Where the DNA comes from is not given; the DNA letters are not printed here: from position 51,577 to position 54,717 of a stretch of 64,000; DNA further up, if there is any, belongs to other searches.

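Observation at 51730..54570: Unbroken 946-aa Zn-ribbon methylase-like protein with a degenerate DPPY motif and a nuclease-like C-terminus: candidate single-protein DNA-sensing or defence element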

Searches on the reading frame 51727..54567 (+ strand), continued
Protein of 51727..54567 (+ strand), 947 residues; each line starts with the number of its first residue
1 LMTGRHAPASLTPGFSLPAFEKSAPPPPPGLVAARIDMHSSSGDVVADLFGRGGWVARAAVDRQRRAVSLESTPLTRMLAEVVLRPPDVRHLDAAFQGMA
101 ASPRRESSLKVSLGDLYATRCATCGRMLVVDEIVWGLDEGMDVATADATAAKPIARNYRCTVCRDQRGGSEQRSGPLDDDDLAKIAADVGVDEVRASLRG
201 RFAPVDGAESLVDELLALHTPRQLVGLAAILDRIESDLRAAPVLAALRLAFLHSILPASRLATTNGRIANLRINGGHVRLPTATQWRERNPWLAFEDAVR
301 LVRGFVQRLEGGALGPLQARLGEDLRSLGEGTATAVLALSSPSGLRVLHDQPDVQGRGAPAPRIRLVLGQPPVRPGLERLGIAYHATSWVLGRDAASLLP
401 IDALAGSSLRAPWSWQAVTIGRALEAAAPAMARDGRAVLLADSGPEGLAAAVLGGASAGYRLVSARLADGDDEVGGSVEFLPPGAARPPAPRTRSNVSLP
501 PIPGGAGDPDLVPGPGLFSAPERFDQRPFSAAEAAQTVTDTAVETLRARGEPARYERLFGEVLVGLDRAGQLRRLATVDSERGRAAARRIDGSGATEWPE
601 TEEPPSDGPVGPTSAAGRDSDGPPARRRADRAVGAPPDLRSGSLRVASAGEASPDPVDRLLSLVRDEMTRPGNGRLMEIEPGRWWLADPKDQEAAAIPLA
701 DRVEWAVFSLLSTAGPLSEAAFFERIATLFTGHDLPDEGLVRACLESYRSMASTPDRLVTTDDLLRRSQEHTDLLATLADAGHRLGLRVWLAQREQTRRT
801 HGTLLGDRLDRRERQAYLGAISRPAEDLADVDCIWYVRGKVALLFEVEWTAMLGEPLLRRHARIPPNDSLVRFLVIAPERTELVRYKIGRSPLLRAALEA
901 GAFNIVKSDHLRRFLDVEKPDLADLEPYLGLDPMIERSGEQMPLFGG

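Call 83: search_protein_families(library=padloc, proteins=[P0339], max_evalue=0.01)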
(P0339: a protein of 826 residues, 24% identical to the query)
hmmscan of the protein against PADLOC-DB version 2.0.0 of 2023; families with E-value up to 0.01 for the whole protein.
P0339 (826 aa): 73 families (the best 25 are shown)
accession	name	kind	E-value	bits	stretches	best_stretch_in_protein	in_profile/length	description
PDLC02541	PglX|PglXI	-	5.6e-38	128.6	1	142-445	336-604/919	PglXI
PDLC03367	MTase_II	-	2.3e-35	120.1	1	2-462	17-475/633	Type II methyltransferase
PDLC03319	MTase_II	-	1.2e-32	111.5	1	5-431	2-390/503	Type II methyltransferase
PDLC03312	MTase_II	-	2.3e-27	93.2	2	185-444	410-641/1344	Type II methyltransferase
PDLC03346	MTase_II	-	1.2e-23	80.8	1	327-447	605-720/1068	Type II methyltransferase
PDLC03371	MTase_II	-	2.3e-18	64.7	2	11-65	195-249/260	Type II methyltransferase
PDLC03322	MTase_II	-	5.5e-18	63.1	2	4-89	39-127/446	Type II methyltransferase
PDLC03265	MTase_II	-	1.2e-16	59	2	291-363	6-74/333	Type II methyltransferase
PDLC03353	MTase_II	-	6.4e-16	56.7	2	17-68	199-250/260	Type II methyltransferase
PDLC03299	MTase_II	-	5.5e-15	53.6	2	307-353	11-57/296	Type II methyltransferase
PDLC03239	MTase_II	-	7.7e-15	52.5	1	5-85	69-151/442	Type II methyltransferase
PDLC03387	MTase_II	-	9.3e-14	49.2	2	15-58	222-265/289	Type II methyltransferase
PDLC03228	MTase_II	-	3.7e-13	47.8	2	15-58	152-195/227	Type II methyltransferase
PDLC03738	oMTase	-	7.6e-13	45.9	2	312-346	22-55/376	orphan methyltransferase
PDLC03216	MTase_II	-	1.3e-12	45.4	2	313-344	14-45/364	Type II methyltransferase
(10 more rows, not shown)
